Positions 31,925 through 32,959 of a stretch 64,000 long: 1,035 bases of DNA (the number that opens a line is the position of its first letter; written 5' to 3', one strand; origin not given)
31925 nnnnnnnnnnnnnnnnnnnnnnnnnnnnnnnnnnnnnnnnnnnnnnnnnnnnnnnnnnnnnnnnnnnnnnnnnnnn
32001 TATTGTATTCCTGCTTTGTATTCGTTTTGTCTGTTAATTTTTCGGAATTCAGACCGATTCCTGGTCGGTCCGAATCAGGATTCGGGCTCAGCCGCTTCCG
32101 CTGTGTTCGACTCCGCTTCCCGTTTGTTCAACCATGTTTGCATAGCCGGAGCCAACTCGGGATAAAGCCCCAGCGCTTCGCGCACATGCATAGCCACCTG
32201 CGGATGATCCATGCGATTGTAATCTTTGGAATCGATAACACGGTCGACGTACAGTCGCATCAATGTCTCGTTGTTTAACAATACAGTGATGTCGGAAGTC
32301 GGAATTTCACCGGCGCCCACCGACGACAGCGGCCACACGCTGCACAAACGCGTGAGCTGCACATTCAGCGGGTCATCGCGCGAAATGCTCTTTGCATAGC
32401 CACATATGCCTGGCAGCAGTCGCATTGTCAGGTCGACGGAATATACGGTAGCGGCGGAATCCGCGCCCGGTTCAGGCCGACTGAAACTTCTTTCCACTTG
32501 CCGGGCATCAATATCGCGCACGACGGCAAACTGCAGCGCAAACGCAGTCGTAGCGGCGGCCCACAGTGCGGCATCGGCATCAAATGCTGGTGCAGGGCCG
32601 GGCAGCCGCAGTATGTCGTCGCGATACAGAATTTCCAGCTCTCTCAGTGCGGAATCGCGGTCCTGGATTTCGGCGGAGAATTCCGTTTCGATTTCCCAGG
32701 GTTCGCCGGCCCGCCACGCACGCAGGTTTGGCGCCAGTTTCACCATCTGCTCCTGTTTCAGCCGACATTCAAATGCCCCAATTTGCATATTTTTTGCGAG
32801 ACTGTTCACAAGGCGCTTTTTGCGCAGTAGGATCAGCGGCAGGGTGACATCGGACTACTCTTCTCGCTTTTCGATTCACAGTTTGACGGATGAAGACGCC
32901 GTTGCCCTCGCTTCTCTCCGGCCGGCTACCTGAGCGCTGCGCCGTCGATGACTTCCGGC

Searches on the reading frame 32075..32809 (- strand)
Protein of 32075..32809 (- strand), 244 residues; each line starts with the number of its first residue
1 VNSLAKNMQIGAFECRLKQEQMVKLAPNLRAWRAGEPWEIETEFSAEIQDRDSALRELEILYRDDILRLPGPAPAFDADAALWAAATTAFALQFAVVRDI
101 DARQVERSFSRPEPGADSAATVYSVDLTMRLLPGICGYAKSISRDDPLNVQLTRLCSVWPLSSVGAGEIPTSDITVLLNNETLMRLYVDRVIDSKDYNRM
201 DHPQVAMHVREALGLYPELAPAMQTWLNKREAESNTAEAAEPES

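Call 47: find_encoding_contigs(protein=P0128, flank=5000, max_places=4)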
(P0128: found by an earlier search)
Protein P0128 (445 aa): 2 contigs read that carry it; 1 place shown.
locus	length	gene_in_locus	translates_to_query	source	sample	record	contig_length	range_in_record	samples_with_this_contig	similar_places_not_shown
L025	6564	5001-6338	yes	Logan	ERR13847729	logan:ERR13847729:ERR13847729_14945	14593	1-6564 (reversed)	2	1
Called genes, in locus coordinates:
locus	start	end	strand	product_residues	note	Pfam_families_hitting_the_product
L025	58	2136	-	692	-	PF13191:AAA_16, PF13424:TPR_12 (weak)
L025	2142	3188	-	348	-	-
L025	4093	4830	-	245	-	PF13353:Fer4_12 (weak), PF04055:Radical_SAM (weak)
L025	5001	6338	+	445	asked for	PF03721:UDPG_MGDP_dh_N, PF00984:UDPG_MGDP_dh, PF03720:UDPG_MGDP_dh_C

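Call 48: find_encoding_contigs(protein=P0133, flank=5000, max_places=4)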
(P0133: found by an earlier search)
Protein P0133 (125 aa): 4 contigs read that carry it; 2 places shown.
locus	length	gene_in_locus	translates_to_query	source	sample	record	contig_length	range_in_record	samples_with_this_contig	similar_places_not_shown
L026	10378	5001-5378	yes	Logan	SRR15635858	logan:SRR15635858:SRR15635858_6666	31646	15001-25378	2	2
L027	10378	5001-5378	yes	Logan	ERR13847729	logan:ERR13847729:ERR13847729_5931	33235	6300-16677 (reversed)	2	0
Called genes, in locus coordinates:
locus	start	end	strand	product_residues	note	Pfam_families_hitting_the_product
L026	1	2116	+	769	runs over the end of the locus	PF13620:CarboxypepD_reg, PF13715:CarbopepD_reg_2, PF00593:TonB_dep_Rec_b-barrel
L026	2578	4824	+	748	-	PF13620:CarboxypepD_reg, PF13715:CarbopepD_reg_2, PF07715:Plug (faint), PF00593:TonB_dep_Rec_b-barrel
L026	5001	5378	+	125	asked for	PF13366:PDDEXK_3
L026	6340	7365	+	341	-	-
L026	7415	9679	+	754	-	PF22544:HYDIN_VesB_CFA65-like_Ig (faint), PF22067:Cep192_D3 (faint)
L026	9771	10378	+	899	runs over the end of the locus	PF07676:PD40 (faint)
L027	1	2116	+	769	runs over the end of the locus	PF13620:CarboxypepD_reg, PF13715:CarbopepD_reg_2, PF00593:TonB_dep_Rec_b-barrel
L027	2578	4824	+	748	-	PF13620:CarboxypepD_reg, PF13715:CarbopepD_reg_2, PF07715:Plug (faint)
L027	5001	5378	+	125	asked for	PF13366:PDDEXK_3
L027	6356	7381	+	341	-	-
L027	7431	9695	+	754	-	PF22544:HYDIN_VesB_CFA65-like_Ig (faint), PF22067:Cep192_D3 (faint)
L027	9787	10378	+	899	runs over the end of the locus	PF07676:PD40 (faint)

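Call 54: search_protein_families(library=pfam, proteins=[window:32075-32809:-], max_evalue=0.00001)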
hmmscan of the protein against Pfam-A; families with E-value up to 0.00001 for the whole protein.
window:32075-32809:- (244 aa): 1 family
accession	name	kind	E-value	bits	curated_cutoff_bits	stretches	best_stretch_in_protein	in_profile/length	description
PF19920.4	bpX4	-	1e-44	153.1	27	1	44-220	22-198/202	MoxR-vWA-beta-propeller ternary system domain bpX4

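Call 57: find_homologous_proteins(query=P0129, max_evalue=1e-10)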
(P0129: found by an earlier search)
Query P0129 (237 aa): 19 proteins with E <= 1e-10 among 1213 candidates.
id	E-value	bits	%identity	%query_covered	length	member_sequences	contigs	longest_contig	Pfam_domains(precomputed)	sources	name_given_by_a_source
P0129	8.2e-153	525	100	100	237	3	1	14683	PF19920.5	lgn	-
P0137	1.9e-117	409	86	93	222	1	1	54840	PF19920.5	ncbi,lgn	-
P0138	6.9e-33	132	43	78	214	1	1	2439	PF19920.5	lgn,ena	-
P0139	1.5e-31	128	40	84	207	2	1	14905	PF19920.5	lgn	-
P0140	2.4e-29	121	41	77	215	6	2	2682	PF19920.5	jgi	jgi:hypothetical protein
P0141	4.9e-28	117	38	80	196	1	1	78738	PF19920.5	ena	-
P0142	8.8e-28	116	35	78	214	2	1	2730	PF19920.5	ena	-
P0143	2.4e-26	111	41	76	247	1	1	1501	PF19920.5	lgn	-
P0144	1.3e-25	109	42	78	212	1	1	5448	PF19920.5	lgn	-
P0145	2.0e-25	108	41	70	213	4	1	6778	PF19920.5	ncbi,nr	ncbi:MAG: hypothetical protein KDB22_23690 [Planctomycetales bacterium]|nr:hypothetical protein [Pla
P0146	2.2e-25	108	39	75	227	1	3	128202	PF19920.5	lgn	-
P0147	2.0e-23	101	39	77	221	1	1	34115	PF19920.5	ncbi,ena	-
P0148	4.0e-23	100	38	75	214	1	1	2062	PF19920.5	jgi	jgi:hypothetical protein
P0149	1.8e-22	98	34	91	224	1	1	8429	PF19920.5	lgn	-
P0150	1.9e-22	98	42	59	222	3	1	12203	PF19920.5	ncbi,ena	-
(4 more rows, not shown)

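Call 58: find_encoding_contigs(protein=P0129, flank=4000, max_places=4)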
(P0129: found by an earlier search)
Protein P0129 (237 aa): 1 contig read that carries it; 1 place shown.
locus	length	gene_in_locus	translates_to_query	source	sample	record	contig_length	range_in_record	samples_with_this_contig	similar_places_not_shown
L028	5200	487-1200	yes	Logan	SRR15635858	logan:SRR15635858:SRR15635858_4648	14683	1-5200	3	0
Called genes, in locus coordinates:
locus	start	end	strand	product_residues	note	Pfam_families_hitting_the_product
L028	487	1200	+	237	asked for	PF19920:bpX4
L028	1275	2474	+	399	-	PF01078:Mg_chelatase (faint), PF20030:bpMoxR, PF07728:AAA_5, PF17868:AAA_lid_8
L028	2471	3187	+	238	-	PF19918:BpX2_N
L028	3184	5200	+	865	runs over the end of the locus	PF19915:bpX0, PF19917:bpX1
